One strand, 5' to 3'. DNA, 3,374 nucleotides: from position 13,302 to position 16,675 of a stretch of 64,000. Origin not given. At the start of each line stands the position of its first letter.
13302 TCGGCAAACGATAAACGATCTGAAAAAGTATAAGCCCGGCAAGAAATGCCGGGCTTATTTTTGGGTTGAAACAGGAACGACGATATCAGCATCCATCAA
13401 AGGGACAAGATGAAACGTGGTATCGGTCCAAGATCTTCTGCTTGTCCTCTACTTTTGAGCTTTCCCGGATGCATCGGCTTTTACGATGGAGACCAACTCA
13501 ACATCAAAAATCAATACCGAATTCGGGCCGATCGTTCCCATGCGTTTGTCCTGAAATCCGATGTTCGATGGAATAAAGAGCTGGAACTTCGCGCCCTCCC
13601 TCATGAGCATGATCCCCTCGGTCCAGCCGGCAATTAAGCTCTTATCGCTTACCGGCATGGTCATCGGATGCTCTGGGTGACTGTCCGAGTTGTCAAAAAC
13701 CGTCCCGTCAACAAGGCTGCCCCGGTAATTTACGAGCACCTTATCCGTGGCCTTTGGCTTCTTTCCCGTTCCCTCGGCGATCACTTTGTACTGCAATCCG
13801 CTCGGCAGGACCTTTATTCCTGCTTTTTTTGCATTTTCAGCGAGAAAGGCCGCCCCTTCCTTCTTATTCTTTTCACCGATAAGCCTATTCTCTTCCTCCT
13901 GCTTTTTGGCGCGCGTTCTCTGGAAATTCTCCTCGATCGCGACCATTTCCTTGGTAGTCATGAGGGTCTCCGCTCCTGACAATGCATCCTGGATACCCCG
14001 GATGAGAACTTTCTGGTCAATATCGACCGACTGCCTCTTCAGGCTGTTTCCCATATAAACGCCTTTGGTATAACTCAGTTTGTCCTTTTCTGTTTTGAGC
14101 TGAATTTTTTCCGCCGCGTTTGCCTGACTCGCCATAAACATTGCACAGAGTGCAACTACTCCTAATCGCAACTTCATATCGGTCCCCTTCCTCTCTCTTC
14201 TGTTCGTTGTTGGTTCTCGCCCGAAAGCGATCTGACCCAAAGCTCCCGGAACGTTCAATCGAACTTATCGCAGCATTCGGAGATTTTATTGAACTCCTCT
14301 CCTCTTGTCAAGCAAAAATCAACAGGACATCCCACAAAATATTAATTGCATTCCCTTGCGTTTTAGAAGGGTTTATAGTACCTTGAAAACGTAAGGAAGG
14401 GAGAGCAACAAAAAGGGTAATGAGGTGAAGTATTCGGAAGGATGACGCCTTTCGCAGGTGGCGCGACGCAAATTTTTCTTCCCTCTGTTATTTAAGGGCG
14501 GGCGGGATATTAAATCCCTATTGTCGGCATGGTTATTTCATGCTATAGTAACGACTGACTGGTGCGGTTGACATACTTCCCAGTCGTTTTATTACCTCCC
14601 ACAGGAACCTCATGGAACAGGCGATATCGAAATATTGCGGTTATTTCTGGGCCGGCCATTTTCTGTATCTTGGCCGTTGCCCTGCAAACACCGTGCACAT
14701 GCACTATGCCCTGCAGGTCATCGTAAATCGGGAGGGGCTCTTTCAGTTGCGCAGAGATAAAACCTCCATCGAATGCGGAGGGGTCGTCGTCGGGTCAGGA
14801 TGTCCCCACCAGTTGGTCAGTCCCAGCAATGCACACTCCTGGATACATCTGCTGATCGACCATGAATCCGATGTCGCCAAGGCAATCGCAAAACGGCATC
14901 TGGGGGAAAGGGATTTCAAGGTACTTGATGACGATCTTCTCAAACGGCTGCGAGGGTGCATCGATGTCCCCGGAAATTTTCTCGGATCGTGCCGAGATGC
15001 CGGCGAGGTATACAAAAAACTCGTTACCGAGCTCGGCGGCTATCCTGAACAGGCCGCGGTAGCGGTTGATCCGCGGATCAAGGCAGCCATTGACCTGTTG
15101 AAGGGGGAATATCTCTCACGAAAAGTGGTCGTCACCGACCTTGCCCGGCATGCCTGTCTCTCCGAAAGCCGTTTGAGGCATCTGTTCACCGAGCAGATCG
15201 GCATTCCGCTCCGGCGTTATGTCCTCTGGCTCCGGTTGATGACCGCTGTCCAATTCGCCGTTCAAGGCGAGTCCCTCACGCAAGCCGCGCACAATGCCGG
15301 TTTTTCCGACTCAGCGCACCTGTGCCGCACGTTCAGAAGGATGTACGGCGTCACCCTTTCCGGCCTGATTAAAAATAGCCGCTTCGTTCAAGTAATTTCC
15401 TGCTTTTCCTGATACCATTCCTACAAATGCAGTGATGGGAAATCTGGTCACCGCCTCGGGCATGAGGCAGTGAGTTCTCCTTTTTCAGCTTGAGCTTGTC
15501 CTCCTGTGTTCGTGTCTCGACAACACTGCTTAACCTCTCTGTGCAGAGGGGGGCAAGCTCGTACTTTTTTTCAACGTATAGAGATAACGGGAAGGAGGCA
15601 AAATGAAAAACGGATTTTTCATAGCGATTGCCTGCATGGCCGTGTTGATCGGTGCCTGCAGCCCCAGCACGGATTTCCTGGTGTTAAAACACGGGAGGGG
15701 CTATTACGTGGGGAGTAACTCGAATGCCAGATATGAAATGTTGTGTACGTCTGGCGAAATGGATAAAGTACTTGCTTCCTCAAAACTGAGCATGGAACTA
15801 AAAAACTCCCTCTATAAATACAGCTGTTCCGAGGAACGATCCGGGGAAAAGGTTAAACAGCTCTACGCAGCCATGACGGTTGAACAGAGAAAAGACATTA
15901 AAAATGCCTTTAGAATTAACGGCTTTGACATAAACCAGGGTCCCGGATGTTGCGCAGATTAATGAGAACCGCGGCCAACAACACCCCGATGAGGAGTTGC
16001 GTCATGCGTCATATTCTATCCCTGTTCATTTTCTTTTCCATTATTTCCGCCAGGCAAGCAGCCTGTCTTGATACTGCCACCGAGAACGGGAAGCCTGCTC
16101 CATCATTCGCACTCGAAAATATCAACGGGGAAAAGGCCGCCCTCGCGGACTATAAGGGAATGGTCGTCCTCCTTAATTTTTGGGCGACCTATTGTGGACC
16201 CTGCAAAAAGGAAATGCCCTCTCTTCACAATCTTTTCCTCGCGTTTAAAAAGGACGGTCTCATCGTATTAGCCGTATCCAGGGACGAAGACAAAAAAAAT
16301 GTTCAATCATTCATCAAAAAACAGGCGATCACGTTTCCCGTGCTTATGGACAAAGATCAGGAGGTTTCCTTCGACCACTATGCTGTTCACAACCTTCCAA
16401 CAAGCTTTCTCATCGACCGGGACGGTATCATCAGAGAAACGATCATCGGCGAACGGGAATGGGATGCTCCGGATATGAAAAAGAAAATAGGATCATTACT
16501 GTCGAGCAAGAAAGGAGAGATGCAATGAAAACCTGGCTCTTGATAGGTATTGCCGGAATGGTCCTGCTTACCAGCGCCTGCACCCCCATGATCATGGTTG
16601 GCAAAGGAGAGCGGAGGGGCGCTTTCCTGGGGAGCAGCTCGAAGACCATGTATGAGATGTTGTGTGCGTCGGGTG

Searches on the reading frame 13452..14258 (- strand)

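Call 51: search_protein_families(library=pfam, proteins=[window:13452-14258:-], max_evalue=0.001)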
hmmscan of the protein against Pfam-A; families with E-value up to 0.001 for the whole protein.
window:13452-14258:- (269 aa): 2 families
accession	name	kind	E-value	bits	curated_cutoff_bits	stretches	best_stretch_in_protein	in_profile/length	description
PF01346.23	FKBP_N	-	3.7e-26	92.2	22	1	58-159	1-97/97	Domain amino terminal to FKBP-type peptidyl-prolyl isomerase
PF00254.34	FKBP_C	-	6.3e-23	81.3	21.1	1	166-256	3-94/94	FKBP-type peptidyl-prolyl cis-trans isomerase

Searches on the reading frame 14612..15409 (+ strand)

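Call 51: search_protein_families(library=pfam, proteins=[window:14612-15409:+], max_evalue=0.001)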
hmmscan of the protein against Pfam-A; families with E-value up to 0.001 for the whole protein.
window:14612-15409:+ (266 aa): 2 families
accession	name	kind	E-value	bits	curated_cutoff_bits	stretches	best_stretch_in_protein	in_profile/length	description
PF12833.13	HTH_18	-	1.5e-17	64.1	33.6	1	177-251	1-76/80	Helix-turn-helix domain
PF00165.29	HTH_AraC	-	4.9e-10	39.7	26.6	1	219-250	8-38/42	Bacterial regulatory helix-turn-helix proteins, AraC family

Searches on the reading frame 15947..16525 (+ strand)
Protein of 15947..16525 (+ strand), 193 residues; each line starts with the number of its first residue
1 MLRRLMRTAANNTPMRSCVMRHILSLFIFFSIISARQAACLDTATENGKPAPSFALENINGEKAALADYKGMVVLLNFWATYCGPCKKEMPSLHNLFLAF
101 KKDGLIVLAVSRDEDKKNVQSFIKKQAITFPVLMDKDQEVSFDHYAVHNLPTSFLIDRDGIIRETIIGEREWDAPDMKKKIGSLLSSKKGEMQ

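Call 51: search_protein_families(library=pfam, proteins=[window:15947-16525:+], max_evalue=0.001)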
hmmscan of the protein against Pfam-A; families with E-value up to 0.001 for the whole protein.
window:15947-16525:+ (193 aa): 5 families
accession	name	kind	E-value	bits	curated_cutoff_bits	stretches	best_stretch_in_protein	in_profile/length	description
PF00578.27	AhpC-TSA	-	5.3e-30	104.3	26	1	48-164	2-123/124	AhpC/TSA family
PF08534.16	Redoxin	-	4.7e-24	85.3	26.6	1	47-179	2-146/148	Redoxin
PF13905.12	Thioredoxin_8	-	3.9e-16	59.6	27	1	73-161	3-93/94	Thioredoxin-like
PF00085.26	Thioredoxin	-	4e-08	33.6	23.5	1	72-121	19-67/103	Thioredoxin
PF00255.25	GSHPx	-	4.1e-06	26.8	27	1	54-110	4-59/108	Glutathione peroxidase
